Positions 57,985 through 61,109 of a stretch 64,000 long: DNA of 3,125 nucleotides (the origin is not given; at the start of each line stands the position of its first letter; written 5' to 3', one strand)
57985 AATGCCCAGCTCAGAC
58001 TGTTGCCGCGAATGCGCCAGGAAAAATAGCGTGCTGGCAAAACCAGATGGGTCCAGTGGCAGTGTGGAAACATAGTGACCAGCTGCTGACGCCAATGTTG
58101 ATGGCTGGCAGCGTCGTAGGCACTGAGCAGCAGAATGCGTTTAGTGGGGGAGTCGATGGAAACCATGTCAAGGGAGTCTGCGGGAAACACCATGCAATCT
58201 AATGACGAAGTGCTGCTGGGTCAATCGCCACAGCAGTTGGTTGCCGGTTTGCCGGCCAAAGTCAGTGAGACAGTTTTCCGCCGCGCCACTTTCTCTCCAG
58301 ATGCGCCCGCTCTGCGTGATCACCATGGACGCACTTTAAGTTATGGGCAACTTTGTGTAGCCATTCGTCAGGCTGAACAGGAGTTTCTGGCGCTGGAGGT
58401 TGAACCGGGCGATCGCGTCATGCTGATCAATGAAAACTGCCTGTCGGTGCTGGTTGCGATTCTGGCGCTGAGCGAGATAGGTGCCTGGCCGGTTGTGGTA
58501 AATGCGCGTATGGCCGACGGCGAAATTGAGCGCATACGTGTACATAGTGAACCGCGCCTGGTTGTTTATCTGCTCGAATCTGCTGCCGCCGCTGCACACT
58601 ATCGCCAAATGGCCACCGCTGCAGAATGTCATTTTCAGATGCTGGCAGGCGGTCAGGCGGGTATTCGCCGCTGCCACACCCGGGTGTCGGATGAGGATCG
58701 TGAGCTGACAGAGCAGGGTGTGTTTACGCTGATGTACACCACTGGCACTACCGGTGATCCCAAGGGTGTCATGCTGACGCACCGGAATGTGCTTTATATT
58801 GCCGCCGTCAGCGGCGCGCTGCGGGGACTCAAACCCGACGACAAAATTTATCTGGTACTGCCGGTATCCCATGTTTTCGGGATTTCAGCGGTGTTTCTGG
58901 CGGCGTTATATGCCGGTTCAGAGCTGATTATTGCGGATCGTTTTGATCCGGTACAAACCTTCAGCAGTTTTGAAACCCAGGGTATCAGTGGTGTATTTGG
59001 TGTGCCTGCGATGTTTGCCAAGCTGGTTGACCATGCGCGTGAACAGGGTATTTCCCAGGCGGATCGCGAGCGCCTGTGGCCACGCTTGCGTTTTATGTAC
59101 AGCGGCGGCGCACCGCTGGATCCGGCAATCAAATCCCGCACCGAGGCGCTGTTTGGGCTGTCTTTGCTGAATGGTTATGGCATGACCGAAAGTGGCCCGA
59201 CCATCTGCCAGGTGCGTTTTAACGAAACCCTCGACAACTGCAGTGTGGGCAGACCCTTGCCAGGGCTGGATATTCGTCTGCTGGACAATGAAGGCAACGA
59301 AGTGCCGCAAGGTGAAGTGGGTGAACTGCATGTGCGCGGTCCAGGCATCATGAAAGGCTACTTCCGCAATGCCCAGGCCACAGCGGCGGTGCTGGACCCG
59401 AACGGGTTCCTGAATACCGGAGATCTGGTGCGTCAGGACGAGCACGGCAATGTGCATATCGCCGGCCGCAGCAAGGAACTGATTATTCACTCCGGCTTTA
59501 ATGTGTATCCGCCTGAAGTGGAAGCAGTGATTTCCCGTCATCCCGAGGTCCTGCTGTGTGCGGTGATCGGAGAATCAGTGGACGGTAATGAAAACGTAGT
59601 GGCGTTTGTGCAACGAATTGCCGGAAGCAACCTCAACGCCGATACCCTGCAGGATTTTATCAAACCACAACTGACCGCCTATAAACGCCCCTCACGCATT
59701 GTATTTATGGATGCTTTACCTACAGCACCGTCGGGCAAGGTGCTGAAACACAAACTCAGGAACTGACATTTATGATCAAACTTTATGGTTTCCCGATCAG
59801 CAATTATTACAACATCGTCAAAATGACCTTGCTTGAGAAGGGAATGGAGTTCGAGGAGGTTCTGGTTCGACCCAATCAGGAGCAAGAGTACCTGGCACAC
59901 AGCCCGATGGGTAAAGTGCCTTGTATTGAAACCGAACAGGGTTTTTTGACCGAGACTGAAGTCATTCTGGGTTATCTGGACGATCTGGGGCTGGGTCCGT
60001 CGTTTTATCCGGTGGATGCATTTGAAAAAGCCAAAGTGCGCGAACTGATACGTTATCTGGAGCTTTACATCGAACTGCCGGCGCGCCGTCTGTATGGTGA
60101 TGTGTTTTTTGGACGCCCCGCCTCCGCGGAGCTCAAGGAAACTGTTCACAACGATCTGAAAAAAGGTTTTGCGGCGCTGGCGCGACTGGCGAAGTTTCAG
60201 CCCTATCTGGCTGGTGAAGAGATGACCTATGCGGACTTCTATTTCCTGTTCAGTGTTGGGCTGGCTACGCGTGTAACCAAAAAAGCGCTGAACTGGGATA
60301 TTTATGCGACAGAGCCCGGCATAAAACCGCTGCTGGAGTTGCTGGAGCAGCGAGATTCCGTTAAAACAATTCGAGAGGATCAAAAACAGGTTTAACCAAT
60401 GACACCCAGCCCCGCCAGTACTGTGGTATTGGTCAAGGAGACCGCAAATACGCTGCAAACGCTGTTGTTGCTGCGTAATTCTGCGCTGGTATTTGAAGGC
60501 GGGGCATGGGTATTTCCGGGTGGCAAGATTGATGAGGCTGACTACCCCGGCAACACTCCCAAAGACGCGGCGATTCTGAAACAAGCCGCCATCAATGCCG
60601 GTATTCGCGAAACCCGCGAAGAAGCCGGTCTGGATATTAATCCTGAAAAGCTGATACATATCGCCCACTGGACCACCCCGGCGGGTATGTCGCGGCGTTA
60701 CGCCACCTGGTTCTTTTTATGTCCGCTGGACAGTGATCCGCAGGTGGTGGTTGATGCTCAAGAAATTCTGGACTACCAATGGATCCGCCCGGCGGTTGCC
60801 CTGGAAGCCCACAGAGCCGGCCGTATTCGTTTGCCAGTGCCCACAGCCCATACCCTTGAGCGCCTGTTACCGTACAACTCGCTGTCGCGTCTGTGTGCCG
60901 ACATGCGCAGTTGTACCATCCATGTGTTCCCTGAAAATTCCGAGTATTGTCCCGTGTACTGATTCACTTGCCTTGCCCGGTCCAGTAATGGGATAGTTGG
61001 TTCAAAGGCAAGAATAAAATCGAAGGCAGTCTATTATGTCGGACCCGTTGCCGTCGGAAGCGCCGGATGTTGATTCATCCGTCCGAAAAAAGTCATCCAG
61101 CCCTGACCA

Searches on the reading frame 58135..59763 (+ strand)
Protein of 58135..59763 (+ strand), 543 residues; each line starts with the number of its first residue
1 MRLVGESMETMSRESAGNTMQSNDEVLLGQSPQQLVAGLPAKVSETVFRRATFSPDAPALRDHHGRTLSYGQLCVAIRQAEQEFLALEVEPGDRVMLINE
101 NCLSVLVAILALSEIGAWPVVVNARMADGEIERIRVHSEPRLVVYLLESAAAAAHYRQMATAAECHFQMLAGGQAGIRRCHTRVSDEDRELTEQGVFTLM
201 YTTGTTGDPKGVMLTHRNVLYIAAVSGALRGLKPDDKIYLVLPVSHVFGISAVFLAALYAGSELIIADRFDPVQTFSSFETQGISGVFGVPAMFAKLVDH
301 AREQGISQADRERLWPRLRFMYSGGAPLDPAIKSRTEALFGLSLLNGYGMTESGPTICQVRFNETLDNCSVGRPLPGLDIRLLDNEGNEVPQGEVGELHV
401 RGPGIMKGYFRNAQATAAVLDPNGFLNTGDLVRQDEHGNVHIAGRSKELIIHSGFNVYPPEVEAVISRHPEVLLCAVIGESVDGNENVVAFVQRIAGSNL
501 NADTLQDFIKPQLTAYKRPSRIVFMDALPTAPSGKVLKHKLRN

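Call 35: search_protein_families(library=pfam, max_evalue=0.00001, proteins=[window:58135-59763:+])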
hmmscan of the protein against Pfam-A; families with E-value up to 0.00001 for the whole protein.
window:58135-59763:+ (543 aa): 2 families
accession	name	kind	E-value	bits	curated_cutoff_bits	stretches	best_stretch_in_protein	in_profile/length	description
PF00501.34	AMP-binding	-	1.2e-79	268.3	29.9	1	49-410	3-384/384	AMP-binding enzyme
PF13193.12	AMP-binding_C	-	1.1e-12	49.2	24.5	1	461-535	1-76/76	AMP-binding enzyme C-terminal domain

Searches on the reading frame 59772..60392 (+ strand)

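Call 35: search_protein_families(library=pfam, max_evalue=0.00001, proteins=[window:59772-60392:+])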
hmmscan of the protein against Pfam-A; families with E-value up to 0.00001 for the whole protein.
window:59772-60392:+ (207 aa): 3 families
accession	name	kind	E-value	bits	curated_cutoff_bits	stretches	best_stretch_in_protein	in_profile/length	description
PF13417.12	GST_N_3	-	2.1e-15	57.3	22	1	4-72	1-70/75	Glutathione S-transferase, N-terminal domain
PF13409.12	GST_N_2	-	4e-11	43.8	25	1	10-71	2-69/70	Glutathione S-transferase, N-terminal domain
PF02798.26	GST_N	-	1e-10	42.2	20.9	1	2-70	3-75/76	Glutathione S-transferase, N-terminal domain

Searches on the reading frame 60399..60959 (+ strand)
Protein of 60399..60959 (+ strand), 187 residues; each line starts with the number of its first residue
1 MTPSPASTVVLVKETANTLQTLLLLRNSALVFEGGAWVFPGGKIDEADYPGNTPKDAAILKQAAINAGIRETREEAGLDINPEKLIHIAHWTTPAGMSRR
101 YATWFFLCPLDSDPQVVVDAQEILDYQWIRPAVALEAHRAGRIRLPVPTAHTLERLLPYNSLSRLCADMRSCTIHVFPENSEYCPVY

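Call 35: search_protein_families(library=pfam, max_evalue=0.00001, proteins=[window:60399-60959:+])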
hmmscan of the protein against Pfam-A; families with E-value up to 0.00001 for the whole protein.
window:60399-60959:+ (187 aa): 1 family
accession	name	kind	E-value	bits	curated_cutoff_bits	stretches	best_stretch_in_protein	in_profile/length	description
PF00293.34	NUDIX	-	2.8e-10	40.7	21.1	1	11-138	9-123/134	NUDIX domain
